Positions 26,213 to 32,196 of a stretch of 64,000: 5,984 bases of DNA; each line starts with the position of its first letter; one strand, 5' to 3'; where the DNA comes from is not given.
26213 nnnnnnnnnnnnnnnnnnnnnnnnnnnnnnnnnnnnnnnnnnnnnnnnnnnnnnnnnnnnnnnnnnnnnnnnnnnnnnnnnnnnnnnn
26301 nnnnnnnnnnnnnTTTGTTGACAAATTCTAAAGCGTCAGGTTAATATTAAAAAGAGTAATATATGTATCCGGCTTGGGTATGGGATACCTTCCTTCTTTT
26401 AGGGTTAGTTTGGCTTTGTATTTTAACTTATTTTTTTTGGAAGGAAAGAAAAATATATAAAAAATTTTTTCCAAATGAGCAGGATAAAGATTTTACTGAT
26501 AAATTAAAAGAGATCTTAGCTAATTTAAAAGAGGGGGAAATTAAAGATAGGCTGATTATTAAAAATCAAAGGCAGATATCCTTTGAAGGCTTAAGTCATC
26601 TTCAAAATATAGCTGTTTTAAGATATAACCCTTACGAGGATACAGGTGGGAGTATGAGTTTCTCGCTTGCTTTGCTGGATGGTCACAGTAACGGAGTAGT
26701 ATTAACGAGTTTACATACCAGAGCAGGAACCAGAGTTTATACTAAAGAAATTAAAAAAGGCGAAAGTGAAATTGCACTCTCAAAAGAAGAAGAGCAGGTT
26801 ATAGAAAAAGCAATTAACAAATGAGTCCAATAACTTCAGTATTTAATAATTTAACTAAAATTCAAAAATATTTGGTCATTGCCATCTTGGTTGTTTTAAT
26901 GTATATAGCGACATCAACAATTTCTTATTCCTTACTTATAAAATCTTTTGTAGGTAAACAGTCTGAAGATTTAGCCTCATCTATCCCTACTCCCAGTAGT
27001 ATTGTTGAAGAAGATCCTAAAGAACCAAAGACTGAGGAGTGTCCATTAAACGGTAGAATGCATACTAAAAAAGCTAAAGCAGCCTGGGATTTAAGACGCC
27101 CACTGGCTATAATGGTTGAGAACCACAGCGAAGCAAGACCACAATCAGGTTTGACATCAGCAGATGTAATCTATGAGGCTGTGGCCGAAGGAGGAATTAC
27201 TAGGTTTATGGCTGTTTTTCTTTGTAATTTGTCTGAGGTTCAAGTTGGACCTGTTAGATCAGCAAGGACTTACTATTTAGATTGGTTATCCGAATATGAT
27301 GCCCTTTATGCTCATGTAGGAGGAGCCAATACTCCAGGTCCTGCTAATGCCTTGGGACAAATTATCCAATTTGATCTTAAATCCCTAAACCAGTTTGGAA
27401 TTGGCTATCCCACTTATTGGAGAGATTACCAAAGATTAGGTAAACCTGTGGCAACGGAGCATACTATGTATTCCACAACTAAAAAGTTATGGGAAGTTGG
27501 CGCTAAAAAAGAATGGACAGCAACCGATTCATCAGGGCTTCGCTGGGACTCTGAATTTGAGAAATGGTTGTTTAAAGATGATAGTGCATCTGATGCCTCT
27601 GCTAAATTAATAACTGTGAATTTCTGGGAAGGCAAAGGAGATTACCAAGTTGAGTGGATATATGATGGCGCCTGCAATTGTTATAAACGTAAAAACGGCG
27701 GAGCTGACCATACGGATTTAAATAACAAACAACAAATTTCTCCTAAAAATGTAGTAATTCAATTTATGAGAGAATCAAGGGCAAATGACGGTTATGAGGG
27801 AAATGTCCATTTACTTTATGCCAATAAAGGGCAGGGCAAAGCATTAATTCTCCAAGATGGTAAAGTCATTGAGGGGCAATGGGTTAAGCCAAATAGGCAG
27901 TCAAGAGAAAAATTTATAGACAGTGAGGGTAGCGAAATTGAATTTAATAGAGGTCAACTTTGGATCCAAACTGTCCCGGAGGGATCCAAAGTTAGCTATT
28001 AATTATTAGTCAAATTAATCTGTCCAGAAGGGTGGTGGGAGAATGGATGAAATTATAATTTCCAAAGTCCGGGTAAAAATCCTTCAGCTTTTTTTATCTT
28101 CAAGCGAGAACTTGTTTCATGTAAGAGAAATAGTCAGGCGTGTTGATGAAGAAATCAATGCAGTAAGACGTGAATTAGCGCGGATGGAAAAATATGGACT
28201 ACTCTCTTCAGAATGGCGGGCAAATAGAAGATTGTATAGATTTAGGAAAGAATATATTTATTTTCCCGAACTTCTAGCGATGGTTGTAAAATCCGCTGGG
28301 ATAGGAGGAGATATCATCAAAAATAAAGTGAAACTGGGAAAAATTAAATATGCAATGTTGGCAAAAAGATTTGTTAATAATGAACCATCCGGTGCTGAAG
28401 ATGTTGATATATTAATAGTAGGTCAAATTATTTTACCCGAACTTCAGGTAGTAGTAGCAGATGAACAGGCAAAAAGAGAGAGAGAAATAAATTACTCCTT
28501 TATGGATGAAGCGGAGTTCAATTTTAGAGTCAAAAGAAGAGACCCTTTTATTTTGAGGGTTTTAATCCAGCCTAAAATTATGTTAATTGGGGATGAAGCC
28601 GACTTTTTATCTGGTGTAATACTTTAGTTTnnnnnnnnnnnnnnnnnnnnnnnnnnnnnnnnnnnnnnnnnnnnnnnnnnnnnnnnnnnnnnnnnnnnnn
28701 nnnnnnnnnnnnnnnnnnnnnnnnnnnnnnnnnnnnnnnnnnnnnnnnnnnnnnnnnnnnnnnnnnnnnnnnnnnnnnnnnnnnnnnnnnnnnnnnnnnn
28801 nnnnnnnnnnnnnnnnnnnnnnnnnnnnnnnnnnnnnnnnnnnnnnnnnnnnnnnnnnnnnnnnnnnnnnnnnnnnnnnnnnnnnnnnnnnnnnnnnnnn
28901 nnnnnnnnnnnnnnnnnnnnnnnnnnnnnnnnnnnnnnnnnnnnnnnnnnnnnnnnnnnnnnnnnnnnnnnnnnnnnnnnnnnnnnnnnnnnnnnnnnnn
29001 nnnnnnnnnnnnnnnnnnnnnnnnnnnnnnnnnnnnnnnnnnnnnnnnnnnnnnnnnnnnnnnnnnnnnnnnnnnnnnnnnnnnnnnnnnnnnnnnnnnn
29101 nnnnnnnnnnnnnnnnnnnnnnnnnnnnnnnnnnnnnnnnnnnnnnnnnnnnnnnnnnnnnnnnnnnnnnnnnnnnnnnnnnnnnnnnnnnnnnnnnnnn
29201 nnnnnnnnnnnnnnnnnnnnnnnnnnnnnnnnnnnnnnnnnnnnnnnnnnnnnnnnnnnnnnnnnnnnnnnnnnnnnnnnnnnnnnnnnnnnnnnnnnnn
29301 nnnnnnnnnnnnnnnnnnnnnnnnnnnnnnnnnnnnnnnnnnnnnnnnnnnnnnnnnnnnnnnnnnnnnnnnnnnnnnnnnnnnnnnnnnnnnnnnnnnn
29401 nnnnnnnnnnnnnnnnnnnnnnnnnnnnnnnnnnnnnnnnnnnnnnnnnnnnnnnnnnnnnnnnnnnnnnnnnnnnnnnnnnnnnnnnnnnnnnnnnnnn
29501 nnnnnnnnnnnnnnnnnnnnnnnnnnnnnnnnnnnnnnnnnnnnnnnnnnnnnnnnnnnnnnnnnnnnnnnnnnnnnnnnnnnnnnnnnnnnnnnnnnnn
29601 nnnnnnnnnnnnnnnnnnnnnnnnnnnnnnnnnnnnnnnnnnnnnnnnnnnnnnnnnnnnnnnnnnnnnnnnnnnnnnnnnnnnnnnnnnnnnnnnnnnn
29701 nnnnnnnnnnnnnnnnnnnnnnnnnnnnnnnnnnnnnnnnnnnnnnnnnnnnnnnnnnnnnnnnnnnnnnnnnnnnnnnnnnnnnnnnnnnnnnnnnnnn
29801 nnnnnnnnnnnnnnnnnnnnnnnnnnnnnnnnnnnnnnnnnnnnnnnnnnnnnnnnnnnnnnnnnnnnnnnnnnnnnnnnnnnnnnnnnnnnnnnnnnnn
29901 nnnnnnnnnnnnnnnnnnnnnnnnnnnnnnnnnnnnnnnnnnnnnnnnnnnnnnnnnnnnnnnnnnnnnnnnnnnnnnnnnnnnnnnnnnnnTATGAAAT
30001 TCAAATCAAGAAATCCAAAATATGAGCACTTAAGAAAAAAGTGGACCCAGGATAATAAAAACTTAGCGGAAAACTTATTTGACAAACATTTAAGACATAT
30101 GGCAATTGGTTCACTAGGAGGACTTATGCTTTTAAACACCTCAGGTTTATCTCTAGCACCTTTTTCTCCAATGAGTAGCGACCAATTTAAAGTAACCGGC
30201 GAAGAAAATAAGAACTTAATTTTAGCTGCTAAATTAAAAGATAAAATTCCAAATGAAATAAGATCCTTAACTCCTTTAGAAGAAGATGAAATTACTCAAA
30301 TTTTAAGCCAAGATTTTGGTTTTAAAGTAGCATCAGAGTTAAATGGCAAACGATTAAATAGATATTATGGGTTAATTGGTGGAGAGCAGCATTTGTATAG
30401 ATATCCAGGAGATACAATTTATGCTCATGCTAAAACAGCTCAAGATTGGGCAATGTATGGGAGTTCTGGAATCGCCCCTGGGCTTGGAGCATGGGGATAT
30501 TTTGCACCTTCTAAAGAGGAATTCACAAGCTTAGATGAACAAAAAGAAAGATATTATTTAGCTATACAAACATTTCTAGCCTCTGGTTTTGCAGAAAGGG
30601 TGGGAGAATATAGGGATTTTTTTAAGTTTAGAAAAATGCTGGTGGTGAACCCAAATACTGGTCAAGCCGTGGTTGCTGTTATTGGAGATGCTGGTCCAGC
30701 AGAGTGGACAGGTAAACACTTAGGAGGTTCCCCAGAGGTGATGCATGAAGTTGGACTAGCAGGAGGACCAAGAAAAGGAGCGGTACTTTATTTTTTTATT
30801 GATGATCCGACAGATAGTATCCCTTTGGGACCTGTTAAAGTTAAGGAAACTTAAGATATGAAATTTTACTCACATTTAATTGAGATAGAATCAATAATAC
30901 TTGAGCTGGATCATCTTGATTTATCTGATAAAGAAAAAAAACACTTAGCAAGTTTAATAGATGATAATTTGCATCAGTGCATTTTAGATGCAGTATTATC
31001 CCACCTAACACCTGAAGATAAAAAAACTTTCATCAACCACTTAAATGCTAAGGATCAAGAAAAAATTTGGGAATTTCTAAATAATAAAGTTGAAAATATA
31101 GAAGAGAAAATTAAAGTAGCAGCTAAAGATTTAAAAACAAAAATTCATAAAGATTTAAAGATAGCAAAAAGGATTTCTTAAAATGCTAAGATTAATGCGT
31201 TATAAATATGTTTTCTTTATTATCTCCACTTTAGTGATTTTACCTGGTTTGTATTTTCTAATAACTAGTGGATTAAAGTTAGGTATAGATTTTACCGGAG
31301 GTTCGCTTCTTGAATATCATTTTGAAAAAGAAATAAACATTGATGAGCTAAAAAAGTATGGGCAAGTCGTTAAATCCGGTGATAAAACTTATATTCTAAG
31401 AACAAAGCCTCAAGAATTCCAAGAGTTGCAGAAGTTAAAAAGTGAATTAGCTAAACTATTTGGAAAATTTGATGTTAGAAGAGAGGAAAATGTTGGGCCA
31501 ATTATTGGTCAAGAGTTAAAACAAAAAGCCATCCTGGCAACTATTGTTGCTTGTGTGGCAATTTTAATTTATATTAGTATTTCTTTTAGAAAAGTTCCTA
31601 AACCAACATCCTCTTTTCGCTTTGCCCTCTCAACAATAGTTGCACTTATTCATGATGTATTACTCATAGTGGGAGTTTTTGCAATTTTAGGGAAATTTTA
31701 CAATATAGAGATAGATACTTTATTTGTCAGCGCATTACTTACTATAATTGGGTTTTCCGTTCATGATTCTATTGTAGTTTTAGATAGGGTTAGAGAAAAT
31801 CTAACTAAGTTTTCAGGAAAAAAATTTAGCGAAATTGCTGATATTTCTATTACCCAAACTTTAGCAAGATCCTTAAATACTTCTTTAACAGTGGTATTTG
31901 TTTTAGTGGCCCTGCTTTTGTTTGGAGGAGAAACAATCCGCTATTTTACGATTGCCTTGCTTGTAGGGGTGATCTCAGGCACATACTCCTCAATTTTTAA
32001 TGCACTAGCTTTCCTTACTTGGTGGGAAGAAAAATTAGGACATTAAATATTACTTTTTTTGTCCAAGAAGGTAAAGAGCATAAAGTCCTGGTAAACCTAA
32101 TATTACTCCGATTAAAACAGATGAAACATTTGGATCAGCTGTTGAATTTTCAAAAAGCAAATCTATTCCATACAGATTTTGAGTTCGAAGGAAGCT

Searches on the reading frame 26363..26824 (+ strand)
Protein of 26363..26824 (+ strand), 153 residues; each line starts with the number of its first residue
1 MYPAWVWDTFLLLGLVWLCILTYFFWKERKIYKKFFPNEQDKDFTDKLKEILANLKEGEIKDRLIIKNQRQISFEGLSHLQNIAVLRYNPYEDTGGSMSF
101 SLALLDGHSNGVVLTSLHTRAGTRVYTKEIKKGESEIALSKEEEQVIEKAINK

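Call 9: search_protein_families(library=pfam, proteins=[window:26363-26824:+], max_evalue=0.0001)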
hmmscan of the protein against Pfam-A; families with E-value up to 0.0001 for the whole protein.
window:26363-26824:+ (153 aa): 1 family
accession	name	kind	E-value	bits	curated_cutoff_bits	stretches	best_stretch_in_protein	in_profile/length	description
PF14584.11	DUF4446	-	4.8e-36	124.5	27.4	1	11-151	10-150/150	Protein of unknown function (DUF4446)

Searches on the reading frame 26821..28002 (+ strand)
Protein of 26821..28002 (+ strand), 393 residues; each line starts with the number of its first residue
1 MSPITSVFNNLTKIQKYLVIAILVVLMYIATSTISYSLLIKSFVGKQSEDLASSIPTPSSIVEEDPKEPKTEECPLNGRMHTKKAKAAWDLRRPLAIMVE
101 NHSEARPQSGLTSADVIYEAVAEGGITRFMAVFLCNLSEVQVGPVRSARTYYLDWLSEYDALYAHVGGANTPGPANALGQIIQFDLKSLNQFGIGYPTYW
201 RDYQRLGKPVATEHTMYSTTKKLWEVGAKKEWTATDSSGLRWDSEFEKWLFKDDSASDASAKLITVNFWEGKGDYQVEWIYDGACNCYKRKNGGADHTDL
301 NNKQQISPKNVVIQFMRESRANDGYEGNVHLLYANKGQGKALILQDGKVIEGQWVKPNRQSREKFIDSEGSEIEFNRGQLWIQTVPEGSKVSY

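Call 9: search_protein_families(library=pfam, proteins=[window:26821-28002:+], max_evalue=0.0001)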
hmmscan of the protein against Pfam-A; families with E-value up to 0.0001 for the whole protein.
window:26821-28002:+ (393 aa): 2 families
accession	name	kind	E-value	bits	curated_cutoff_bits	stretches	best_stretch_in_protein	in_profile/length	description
PF11258.13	DUF3048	-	9.5e-38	130.1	25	1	91-231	13-146/148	Protein of unknown function (DUF3048) N-terminal domain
PF17479.7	DUF3048_C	-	2.1e-25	89.8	25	1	266-382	3-114/114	Protein of unknown function (DUF3048) C-terminal domain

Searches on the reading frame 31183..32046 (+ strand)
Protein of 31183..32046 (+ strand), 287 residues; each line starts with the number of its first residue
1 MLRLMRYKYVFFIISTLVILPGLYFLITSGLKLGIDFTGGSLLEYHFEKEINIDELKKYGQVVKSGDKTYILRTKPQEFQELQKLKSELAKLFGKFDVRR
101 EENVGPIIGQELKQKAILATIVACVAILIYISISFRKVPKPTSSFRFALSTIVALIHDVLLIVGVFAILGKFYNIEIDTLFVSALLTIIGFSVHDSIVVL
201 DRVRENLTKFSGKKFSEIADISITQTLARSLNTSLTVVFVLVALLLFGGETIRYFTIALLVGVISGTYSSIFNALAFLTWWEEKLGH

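Call 10: search_protein_families(library=pfam, proteins=[window:31183-32046:+], max_evalue=0.0001)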
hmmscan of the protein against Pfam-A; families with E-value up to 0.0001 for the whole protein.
window:31183-32046:+ (287 aa): 2 families
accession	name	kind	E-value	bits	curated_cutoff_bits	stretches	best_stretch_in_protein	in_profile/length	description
PF02355.23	SecD_SecF_C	-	4.9e-58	196.1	20.5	1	86-283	3-188/189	Protein export membrane protein SecD/SecF, C-terminal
PF07549.19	Sec_GG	-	1.4e-08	34.5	20.3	1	24-49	1-26/28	SecD/SecF GG Motif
